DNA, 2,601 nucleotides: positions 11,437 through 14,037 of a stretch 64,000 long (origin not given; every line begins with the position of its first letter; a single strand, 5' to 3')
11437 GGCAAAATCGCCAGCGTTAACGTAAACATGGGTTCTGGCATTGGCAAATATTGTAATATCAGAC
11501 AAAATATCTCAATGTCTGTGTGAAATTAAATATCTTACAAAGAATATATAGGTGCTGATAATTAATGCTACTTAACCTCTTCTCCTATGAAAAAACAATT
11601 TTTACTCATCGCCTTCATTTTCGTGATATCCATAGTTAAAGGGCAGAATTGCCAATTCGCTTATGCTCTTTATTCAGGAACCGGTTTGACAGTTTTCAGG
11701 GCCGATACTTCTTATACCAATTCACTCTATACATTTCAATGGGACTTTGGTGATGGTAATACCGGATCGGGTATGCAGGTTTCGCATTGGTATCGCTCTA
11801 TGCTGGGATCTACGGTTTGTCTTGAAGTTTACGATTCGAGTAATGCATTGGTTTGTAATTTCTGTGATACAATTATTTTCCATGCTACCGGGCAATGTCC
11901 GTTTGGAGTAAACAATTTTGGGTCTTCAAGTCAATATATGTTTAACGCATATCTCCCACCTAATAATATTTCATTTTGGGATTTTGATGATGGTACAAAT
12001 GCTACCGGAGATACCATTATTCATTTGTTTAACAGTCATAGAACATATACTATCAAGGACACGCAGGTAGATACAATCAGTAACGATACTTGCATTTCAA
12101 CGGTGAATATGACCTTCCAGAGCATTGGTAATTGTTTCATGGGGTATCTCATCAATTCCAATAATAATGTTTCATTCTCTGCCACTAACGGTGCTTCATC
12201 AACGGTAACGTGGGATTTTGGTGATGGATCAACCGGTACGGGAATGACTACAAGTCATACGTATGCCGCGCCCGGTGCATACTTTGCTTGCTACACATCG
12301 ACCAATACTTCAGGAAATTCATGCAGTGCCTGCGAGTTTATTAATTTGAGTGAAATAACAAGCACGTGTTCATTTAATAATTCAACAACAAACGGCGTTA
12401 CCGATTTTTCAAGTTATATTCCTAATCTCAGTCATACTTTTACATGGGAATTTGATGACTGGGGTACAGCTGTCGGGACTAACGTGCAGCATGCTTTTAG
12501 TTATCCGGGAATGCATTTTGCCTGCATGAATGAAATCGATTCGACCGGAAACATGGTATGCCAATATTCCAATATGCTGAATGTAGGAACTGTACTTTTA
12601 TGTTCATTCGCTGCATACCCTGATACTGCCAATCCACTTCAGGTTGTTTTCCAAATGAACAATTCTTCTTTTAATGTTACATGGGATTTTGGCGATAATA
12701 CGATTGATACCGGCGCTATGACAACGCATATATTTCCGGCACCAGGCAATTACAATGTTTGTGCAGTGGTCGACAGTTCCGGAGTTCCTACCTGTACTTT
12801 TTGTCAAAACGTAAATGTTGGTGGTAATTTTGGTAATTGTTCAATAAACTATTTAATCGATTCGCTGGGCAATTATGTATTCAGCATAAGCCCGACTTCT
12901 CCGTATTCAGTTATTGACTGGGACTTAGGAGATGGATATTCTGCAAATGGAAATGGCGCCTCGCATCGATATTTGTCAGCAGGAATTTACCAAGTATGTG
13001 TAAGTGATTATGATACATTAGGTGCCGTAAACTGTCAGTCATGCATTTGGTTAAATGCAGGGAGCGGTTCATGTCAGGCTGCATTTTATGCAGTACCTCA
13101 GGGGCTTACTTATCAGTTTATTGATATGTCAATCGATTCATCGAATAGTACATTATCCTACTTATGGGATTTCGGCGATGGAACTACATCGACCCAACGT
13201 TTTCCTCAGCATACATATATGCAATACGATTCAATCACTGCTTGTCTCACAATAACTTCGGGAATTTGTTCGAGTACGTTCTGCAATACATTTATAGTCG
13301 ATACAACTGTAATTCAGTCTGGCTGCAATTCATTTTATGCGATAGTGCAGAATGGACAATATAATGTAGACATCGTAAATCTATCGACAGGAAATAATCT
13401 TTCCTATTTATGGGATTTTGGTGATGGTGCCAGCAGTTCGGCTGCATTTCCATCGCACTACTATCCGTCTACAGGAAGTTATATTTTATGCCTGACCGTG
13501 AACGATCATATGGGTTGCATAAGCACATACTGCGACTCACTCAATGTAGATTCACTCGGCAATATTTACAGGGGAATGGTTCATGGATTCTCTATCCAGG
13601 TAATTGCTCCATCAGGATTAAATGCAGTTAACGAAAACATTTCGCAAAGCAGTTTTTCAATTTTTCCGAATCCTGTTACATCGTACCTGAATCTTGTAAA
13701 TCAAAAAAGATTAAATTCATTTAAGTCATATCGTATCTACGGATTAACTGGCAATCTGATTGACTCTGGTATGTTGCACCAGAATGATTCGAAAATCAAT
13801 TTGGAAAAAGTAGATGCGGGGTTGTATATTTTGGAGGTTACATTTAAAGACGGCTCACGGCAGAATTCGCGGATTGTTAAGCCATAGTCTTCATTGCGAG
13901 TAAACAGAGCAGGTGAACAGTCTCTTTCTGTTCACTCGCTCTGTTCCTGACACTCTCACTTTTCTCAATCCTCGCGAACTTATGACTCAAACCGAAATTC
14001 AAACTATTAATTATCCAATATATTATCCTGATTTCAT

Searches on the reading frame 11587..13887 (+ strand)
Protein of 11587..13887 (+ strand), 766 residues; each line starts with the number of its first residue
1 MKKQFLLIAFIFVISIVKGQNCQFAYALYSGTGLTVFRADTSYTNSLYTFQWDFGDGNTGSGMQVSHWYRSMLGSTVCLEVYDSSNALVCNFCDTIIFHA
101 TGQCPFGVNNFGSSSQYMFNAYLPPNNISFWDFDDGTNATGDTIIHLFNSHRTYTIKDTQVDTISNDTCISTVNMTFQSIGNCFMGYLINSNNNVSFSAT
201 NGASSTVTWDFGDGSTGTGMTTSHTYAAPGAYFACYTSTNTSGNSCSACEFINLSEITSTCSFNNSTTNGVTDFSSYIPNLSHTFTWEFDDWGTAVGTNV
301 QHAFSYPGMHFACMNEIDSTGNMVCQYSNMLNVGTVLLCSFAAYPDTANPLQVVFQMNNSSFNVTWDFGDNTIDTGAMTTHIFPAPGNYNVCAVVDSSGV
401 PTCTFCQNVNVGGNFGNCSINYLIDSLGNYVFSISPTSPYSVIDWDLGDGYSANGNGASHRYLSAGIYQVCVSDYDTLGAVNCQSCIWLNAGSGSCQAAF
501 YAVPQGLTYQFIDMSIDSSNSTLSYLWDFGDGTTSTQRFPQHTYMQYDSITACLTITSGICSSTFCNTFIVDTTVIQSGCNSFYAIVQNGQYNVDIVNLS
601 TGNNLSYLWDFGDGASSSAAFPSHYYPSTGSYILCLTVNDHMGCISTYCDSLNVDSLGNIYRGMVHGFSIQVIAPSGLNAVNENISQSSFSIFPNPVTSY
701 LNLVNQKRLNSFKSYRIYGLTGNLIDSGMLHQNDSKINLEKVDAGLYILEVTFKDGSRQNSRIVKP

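Call 17: find_encoding_contigs(protein=window:11587-13887:+, flank=10000, max_places=6)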
Protein window:11587-13887:+ (766 aa): 1 contig read that carries it; 1 place shown.
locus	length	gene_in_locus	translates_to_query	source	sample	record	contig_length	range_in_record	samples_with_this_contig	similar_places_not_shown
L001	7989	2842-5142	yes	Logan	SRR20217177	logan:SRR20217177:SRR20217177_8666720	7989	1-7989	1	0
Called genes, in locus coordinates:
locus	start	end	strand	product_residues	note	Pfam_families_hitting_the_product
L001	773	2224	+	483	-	PF18962:Por_Secre_tail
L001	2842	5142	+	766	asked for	PF18911:PKD_4 (weak), PF00801:PKD, PF18911:PKD_4, PF00801:PKD (weak), PF18911:PKD_4, PF18911:PKD_4, PF00801:PKD, PF18962:Por_Secre_tail, +1 more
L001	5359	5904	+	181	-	-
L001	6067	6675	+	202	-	-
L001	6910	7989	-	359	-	?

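Call 18: search_protein_families(library=pfam, proteins=[window:11587-13887:+])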
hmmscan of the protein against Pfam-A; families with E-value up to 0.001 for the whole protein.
window:11587-13887:+ (766 aa): 3 families
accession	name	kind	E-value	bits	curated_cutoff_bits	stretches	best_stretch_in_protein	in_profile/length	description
PF18911.6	PKD_4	-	5.6e-75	247.9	27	8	195-247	24-77/85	PKD domain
PF00801.26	PKD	-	7.6e-50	167.3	23.5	5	597-643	20-70/80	PKD domain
PF18962.6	Por_Secre_tail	-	3e-09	37.5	27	1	692-759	1-70/75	Secretion system C-terminal sorting domain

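Call 32: list_cluster_members(proteins=[P0001, window:11587-13884:+, window:6797-8848:-])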
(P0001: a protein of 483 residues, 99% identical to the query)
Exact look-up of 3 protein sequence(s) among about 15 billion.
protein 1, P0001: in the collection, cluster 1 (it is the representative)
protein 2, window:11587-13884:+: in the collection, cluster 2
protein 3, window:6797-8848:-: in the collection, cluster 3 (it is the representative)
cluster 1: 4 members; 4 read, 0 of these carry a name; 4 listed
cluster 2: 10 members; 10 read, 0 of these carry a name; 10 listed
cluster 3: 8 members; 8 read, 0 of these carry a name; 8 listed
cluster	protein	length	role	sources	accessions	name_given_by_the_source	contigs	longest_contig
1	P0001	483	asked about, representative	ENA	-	-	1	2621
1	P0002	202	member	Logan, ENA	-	-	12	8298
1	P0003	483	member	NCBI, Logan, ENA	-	-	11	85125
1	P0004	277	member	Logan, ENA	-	-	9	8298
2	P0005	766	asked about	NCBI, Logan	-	-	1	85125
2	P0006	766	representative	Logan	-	-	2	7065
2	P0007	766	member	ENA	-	-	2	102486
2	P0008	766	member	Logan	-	-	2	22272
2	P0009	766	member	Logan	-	-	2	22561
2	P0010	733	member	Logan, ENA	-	-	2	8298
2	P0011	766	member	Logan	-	-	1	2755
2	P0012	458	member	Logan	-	-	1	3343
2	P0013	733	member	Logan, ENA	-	-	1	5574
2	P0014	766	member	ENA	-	-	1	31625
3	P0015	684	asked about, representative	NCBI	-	-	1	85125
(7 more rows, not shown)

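Call 78: find_homologous_proteins(query=window:11587-13884:+, max_evalue=1e-30)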
Query window:11587-13884:+ (766 aa): 897 proteins with E <= 1e-30 among 8000 candidates; the best 120 are listed.
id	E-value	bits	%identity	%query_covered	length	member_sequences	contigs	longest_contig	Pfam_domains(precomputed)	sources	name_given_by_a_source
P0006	0.0e+0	1758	100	100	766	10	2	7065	PF00801.27,PF18962.8,PF18911.7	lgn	-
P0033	3.2e-210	718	46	75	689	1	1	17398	PF00801.27,PF18962.8,PF18911.7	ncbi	-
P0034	1.8e-200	686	42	75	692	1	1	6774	PF00801.27,PF18962.8,PF18911.7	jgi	jgi:PKD repeat protein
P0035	4.5e-157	543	39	100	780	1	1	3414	PF00801.27,PF18962.8,PF18911.7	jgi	-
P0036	5.0e-146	506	38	84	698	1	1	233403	PF00801.27,PF18962.8,PF18911.7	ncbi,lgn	-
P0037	7.8e-142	492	29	92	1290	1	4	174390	PF00801.27,PF18962.8,PF19077.7,PF18911.7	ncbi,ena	-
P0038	9.1e-141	489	34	93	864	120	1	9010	PF00801.27,PF18962.8,PF18911.7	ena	-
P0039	2.1e-140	488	38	98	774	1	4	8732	PF00801.27,PF18962.8,PF18911.7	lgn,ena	-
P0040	4.9e-128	447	33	95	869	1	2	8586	PF00801.27,PF18962.8,PF18911.7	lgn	-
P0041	1.1e-127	445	33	95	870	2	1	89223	PF00801.27,PF18962.8,PF18911.7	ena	-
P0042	9.1e-126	439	33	93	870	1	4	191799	PF00801.27,PF18962.8,PF18911.7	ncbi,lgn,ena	ncbi:MAG: PKD domain-containing protein [Bacteroidia bacterium]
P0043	1.3e-123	432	26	82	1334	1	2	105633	PF16820.12,PF00801.27,PF18981.7,PF18911.7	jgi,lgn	-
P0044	6.4e-123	430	34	98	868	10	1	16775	PF00801.27,PF18962.8,PF18911.7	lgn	-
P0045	2.9e-122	428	36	87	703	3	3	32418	PF00801.27,PF18962.8,PF18911.7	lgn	-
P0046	4.1e-122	427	34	94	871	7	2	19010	PF00801.27,PF18962.8,PF18911.7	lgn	-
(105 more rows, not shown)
